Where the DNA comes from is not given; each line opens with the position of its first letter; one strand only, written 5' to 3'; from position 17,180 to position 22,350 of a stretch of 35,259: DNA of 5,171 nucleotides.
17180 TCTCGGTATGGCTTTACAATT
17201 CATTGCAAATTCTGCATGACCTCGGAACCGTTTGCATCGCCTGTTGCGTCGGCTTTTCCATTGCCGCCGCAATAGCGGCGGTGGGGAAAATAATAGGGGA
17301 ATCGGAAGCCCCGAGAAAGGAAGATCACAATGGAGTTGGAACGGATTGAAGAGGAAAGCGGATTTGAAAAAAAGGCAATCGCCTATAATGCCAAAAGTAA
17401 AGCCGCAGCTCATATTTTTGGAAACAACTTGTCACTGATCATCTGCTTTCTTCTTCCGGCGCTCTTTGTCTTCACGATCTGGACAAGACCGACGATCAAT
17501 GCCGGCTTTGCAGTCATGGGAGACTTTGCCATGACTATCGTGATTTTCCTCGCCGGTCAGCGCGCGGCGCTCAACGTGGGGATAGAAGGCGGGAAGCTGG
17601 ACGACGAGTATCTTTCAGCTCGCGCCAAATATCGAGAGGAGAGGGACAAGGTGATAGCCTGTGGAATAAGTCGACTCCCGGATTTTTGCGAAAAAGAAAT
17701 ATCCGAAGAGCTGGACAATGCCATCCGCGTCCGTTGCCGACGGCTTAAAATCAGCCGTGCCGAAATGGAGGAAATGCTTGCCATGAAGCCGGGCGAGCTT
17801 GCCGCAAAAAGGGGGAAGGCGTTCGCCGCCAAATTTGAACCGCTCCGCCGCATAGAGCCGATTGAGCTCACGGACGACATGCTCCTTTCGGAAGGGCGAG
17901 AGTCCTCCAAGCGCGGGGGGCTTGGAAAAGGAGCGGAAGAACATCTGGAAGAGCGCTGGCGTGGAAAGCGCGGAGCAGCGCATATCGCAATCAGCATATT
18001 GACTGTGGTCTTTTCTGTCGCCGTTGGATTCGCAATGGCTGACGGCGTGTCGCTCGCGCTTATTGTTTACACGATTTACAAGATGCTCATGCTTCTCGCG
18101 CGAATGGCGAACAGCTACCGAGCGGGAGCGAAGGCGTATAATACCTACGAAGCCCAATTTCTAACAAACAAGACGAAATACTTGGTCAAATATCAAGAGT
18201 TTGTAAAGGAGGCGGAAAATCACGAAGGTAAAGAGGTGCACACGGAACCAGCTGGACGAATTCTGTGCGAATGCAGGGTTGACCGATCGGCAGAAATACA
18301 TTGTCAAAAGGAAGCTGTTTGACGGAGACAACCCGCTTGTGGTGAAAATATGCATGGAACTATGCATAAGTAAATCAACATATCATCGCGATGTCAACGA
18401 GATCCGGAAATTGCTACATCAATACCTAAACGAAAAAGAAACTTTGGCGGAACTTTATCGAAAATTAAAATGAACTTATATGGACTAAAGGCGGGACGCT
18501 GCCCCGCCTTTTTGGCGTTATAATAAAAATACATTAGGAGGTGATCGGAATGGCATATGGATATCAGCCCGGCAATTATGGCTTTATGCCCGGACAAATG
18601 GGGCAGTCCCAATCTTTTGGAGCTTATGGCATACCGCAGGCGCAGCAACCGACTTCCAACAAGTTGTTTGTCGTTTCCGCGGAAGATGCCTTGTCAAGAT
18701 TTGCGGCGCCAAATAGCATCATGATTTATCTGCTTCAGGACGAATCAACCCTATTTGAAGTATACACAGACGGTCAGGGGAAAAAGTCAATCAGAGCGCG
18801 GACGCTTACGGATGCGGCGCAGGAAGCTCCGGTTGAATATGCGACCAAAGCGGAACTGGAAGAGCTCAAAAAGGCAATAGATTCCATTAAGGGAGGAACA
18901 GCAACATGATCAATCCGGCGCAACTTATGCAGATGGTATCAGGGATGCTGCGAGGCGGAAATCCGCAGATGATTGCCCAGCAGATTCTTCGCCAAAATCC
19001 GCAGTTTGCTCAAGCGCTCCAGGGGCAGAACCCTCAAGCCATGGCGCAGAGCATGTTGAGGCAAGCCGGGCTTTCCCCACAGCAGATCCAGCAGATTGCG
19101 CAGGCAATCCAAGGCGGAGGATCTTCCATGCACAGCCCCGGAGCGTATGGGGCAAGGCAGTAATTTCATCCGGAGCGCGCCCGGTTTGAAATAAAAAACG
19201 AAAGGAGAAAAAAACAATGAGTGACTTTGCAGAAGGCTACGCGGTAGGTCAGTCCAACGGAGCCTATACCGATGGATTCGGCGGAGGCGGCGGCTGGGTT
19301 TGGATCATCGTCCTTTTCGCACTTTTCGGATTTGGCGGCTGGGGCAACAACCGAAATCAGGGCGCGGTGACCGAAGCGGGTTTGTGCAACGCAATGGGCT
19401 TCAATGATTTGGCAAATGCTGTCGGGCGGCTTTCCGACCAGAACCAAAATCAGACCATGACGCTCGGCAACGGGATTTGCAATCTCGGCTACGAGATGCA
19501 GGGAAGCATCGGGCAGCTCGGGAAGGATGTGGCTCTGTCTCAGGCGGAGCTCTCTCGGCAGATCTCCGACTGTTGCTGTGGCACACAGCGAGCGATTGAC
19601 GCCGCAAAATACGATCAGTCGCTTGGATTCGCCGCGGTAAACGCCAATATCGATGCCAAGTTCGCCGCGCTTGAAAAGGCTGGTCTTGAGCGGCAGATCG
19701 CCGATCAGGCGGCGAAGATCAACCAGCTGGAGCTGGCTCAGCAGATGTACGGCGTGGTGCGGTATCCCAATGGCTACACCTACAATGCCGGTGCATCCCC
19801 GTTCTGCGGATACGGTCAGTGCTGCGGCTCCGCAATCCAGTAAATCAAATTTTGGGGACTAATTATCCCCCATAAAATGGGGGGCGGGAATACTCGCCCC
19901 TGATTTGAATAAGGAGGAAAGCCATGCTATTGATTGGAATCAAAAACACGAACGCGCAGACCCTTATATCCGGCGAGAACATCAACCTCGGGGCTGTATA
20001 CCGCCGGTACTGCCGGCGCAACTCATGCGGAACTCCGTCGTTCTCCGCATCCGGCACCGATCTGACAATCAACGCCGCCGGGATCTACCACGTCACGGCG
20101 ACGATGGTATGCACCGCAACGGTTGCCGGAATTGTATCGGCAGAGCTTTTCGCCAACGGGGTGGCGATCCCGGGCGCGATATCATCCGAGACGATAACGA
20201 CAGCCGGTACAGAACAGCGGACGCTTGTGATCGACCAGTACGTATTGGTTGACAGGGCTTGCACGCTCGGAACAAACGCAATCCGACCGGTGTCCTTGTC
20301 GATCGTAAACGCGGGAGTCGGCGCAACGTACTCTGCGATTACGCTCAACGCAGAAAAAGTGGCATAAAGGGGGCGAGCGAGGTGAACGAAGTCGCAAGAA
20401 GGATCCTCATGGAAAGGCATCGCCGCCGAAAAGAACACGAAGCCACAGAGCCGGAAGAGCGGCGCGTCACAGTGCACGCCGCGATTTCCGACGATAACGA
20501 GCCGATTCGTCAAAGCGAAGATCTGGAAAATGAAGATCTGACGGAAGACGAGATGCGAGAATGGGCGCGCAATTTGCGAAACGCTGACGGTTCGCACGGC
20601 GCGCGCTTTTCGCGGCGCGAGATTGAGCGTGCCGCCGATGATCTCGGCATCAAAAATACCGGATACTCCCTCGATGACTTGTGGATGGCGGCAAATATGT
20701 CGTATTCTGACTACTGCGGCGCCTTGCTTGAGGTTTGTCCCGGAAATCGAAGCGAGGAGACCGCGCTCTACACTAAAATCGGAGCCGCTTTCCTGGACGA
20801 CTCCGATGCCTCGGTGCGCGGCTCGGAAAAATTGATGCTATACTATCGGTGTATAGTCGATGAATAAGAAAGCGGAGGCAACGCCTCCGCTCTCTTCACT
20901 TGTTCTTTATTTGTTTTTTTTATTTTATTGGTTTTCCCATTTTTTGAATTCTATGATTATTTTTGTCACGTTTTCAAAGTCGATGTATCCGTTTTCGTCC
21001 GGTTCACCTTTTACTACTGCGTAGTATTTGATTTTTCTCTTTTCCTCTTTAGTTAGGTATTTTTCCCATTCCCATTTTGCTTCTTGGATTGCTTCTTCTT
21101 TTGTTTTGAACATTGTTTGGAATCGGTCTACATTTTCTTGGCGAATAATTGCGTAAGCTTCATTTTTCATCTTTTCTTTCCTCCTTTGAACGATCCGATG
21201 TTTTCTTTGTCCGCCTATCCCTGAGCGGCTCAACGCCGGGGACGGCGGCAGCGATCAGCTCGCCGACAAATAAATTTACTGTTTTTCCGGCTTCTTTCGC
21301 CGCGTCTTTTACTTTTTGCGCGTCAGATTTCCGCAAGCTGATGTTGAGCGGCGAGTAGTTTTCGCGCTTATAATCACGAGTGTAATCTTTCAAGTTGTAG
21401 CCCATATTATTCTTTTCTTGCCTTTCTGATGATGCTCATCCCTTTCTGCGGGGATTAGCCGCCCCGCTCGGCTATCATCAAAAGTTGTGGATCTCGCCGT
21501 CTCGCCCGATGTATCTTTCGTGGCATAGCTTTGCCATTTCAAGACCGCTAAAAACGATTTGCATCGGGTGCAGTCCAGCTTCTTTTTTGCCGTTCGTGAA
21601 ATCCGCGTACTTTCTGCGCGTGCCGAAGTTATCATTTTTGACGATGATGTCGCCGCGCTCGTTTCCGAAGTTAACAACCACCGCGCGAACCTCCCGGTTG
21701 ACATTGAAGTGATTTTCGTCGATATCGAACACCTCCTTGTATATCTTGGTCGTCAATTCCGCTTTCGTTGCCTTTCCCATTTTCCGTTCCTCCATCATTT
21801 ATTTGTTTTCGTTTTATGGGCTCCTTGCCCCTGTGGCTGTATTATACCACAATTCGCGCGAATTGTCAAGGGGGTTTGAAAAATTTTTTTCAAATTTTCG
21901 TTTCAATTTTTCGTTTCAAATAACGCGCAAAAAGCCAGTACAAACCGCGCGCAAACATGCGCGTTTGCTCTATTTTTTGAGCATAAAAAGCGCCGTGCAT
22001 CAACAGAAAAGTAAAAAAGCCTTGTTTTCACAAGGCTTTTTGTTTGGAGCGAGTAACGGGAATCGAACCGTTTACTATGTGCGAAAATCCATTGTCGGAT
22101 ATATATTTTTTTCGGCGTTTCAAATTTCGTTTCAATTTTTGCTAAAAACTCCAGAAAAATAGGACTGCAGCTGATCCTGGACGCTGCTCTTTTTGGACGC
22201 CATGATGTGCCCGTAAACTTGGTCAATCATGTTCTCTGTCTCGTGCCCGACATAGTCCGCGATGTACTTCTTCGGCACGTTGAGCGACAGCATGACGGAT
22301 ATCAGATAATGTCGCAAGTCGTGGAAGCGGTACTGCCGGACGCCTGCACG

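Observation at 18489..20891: Terminator-bracketed five-gene accessory operon with a BclA-CTD/C1q-like protein and a Gly-rich membrane protein: possible spore-surface or cell-envelope conversion module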

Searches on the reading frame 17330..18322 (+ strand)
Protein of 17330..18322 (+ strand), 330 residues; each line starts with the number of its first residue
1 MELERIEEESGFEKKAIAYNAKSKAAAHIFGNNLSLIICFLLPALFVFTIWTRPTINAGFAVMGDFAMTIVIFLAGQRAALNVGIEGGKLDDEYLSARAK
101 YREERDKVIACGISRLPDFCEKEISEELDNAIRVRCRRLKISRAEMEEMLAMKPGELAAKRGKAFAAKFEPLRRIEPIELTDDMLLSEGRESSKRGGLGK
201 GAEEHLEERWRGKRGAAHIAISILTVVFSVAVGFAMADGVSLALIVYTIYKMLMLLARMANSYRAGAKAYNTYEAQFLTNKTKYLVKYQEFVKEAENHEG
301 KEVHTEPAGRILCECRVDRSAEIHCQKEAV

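Call 8: search_protein_families(library=pfam, proteins=[window:17330-18322:+], max_evalue=1)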
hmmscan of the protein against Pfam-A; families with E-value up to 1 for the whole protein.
window:17330-18322:+ (330 aa): 3 families
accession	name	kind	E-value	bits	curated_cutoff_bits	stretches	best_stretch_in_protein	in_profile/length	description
PF12349.14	Sterol-sensing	-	0.0011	19.3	22.3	1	21-75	77-131/153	Sterol-sensing domain of SREBP cleavage-activation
PF19845.4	DUF6320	-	0.22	11.8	29.9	0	34-81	130-177/186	Family of unknown function (DUF6320)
PF03613.19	EIID-AGA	-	0.52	9.9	25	1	219-281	111-176/265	PTS system mannose/fructose/sorbose family IID component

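Call 9: search_protein_families(library=phrogs, proteins=[window:17330-18322:+], max_evalue=0.1)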
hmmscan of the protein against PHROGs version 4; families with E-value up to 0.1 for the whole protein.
window:17330-18322:+ (330 aa): 0 families

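Call 29: search_protein_families(library=padloc, proteins=[window:17330-18322:+], max_evalue=0.1)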
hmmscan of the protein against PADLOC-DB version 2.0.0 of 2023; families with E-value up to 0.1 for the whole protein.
window:17330-18322:+ (330 aa): 1 family
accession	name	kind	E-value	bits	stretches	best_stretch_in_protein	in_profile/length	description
PDLC03819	RTasSLATT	-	0.016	12.9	0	219-300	43-128/176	DRT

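Call 30: search_protein_families(library=ncbifam, proteins=[window:17330-18322:+], max_evalue=0.1)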
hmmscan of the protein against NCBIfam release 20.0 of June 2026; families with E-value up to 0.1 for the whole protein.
window:17330-18322:+ (330 aa): 0 families

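Call 101: search_dna_similar(query=window:17330-18322:+, collection=phages, mode=protein, max_evalue=0.01, max_rows=10)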
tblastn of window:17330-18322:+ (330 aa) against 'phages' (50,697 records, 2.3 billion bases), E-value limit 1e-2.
No match.

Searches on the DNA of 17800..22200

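Call 103: search_rna_families(source=window, start=17800, end=22200, threshold=evalue, max_evalue=1)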
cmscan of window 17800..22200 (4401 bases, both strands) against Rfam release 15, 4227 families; matches with E-value up to 1: 3.
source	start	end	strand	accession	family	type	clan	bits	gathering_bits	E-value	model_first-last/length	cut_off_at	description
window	21875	22045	+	RF01859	Phe_leader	Cis-reg; leader;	-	27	55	0.18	1-125/125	no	Phenylalanine leader peptide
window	22129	22149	+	RF01315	CRISPR-DR2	Gene; CRISPR;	CL00014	23.4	37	0.51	1-30/30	no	CRISPR RNA direct repeat element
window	22016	22105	-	RF01393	isrJ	Gene; sRNA;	-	22.2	37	0.68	1-75/75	no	isrJ Hfq binding RNA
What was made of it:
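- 19854..19870 (+): Conserved small hairpin with core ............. (19856-19868): a short stem and a 7-nt loop, CUAAUUA in this window. No Rfam family matches (call 103).
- On Rfam RNA families (g3-g4 hairpin): No match in 19845-19905 at E<=1 (call 103).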

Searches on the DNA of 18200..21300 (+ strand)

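Call 11: search_dna_similar(query=window:18200-21300:+, collection=phages, mode=distant)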
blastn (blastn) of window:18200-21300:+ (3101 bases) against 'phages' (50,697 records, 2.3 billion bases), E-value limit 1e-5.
Records with a match: 1; places in all: 1; records where one place covers at least 80% of the query: 0.
Best place of each record, by identity: 60-80% 1.
By first word of the organism name: Bacteriophage 1.
By host as written in the record: - 1.
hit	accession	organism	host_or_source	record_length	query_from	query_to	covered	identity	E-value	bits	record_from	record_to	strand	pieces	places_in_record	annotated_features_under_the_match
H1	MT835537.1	Bacteriophage sp.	human fecal samples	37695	1438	1610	6%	71.3%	1e-12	83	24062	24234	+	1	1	record has no annotation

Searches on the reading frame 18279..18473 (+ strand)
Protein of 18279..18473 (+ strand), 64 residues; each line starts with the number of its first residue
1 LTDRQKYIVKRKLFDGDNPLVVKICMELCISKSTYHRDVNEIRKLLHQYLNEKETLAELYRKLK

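Call 8: search_protein_families(library=pfam, proteins=[window:18279-18473:+], max_evalue=1)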
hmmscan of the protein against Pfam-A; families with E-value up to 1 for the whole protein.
window:18279-18473:+ (64 aa): 2 families
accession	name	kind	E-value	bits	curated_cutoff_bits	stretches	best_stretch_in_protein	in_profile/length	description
PF05043.19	Mga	-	1.1e-06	29.6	21.1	1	3-49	15-61/87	Mga helix-turn-helix domain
PF12116.14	SpoIIID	-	0.0099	16.4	27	1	21-52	22-53/82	Stage III sporulation protein D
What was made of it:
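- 18279..18473 (+): g0: small HTH regulator (64 aa from a TTG start). Its reading frame is open from 18207 and overlaps the end of the 330-aa membrane ORF. Pfam Mga HTH, E 1.1e-6, 29.6 bits, above the cut-off (call 8).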

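Call 9: search_protein_families(library=phrogs, proteins=[window:18279-18473:+], max_evalue=0.1)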
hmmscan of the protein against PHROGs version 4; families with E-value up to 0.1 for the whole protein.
window:18279-18473:+ (64 aa): 4 families
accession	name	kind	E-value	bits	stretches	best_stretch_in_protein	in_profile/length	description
phrog_36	-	transcription regulation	0.0012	19.5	1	3-58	142-195/220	transcriptional regulator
phrog_351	-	transcription regulation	0.0097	15.5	1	2-58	677-734/928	RNA polymerase sigma factor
phrog_1740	-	transcription regulation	0.035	13.6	1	1-55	169-221/567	RNA polymerase sigma factor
phrog_248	-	transcription regulation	0.062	14.4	0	4-41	93-128/161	transcriptional activator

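Call 29: search_protein_families(library=padloc, proteins=[window:18279-18473:+], max_evalue=0.1)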
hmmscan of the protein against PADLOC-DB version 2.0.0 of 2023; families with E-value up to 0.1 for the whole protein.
window:18279-18473:+ (64 aa): 0 families

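Call 30: search_protein_families(library=ncbifam, proteins=[window:18279-18473:+], max_evalue=0.1)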
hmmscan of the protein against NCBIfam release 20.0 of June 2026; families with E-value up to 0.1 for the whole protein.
window:18279-18473:+ (64 aa): 3 families
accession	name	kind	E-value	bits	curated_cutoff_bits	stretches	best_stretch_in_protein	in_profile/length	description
TIGR01636.1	phage_rinA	subfamily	0.0028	17.8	31.9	1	3-43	85-125/134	phage transcriptional regulator, RinA family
NF053736.1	AcpB_EbpR_MafR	subfamily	0.0036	16.6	130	1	11-49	90-128/481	AcpB/EbpR/MafR family transcriptional regulator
TIGR02844.1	spore_III_D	equivalog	0.072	13.4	111.5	1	20-41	21-42/80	sporulation transcriptional regulator SpoIIID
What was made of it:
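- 18279..18473 (+): Weak PHROG regulator/sigma hits and a weak RinA hit (calls 9, 30).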

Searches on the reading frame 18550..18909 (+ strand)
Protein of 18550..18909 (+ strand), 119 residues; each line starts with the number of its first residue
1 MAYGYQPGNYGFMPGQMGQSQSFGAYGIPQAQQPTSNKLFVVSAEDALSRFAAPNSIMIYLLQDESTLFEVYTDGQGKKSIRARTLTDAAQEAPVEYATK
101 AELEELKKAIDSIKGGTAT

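Call 8: search_protein_families(library=pfam, proteins=[window:18550-18909:+], max_evalue=1)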
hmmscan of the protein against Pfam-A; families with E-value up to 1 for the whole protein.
window:18550-18909:+ (119 aa): 1 family
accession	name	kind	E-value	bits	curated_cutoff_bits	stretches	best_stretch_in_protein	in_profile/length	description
PF05770.16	Ins134_P3_kin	-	0.24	11.3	23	1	35-92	47-103/201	Inositol 1,3,4-trisphosphate 5/6-kinase ATP-grasp domain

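Call 9: search_protein_families(library=phrogs, proteins=[window:18550-18909:+], max_evalue=0.1)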
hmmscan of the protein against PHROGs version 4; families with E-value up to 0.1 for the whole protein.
window:18550-18909:+ (119 aa): 2 families
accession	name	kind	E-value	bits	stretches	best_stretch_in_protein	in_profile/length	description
phrog_21718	-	unknown function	0.0018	19.2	1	19-114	35-141/159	-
phrog_20584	-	unknown function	0.016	16.3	1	102-117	15-30/53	-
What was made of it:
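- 18550..18909 (+): g1: 119 aa. Tyr/Gly/Gln/Pro-rich low-complexity head, a conserved domain of about 55 aa, and a C-terminal helix. No Pfam family; weak hit to phrog_21718 (calls 8, 9).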

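Call 29: search_protein_families(library=padloc, proteins=[window:18550-18909:+], max_evalue=0.1)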
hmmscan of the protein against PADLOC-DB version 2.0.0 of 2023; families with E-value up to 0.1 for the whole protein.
window:18550-18909:+ (119 aa): 0 families

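Call 30: search_protein_families(library=ncbifam, proteins=[window:18550-18909:+], max_evalue=0.1)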
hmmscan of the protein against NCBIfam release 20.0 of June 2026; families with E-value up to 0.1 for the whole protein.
window:18550-18909:+ (119 aa): 1 family
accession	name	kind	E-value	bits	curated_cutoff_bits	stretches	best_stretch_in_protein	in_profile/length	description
NF011855.0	PRK15327.1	equivalog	0.0085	15.2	508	1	36-111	34-113/394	PrgH/EprH family type III secretion inner membrane ring protein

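Call 96: search_solved_structures(query=A10, max_evalue=10, show_alignments=2)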
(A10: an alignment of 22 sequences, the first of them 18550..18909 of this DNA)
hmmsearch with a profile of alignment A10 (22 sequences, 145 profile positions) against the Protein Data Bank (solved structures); distinct sequences matched with E-value up to 10: 9.
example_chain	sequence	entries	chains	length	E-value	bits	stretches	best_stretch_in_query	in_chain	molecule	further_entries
1ykd_A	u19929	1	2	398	0.12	16.1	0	48-83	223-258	adenylate cyclase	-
4m03_A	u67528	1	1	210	0.86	13.2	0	70-101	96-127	Serine-rich adhesin for platelets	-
7jh6_A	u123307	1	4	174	1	13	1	33-132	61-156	Two-domain di-Zn(II) and porphyrin-binding protein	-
7o92_A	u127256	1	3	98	1.2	12.8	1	92-135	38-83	hypothetical protein UY81_C0065G0003 residues 18-54 from Candidatus Giovannonibacteria bac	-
9had_C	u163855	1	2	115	2.4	11.8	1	103-138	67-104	DerF21_binder10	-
5jsb_B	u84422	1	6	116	4.4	10.9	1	102-138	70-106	Mcl-1 inhibitor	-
3n4x_A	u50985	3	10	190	5.8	10.6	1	106-143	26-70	Monopolin complex subunit CSM1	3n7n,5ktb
5apz_A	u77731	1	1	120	6.4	10.4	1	100-135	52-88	GENERAL CONTROL PROTEIN GCN4, NOR1 TCAR0761, GENERAL CONTROL PROTEIN GCN4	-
5apw_A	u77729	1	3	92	9.9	9.8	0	111-136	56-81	GENERAL CONTROL PROTEIN GCN4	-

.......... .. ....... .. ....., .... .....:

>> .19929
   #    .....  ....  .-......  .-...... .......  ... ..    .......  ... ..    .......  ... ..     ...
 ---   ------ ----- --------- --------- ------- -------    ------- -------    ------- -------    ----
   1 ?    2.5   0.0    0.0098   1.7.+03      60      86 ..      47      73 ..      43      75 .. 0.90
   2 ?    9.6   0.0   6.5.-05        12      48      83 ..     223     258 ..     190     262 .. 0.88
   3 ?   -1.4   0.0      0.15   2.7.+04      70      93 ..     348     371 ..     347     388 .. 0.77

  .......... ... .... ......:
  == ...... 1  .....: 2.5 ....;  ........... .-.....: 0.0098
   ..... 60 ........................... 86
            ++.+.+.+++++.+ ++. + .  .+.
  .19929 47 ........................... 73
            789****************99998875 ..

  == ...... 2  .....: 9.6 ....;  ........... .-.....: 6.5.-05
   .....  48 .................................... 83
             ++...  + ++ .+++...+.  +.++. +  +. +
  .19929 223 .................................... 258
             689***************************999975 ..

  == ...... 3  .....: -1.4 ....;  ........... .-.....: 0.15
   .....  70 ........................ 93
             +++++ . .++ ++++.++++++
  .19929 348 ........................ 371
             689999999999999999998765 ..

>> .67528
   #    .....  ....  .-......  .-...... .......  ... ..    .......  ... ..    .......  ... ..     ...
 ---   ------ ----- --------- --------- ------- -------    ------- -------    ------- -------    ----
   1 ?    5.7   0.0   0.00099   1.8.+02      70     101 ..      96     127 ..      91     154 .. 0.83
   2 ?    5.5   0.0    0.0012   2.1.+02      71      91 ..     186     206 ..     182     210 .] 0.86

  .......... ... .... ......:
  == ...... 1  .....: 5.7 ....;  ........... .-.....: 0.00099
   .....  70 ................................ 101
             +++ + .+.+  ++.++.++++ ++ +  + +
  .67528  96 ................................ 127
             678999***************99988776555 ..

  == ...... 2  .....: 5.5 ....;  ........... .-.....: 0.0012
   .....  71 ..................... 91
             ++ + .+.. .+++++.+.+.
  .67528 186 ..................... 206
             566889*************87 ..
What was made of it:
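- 18550..18909 (+): Profile search of PDB sequences found nothing (call 96).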
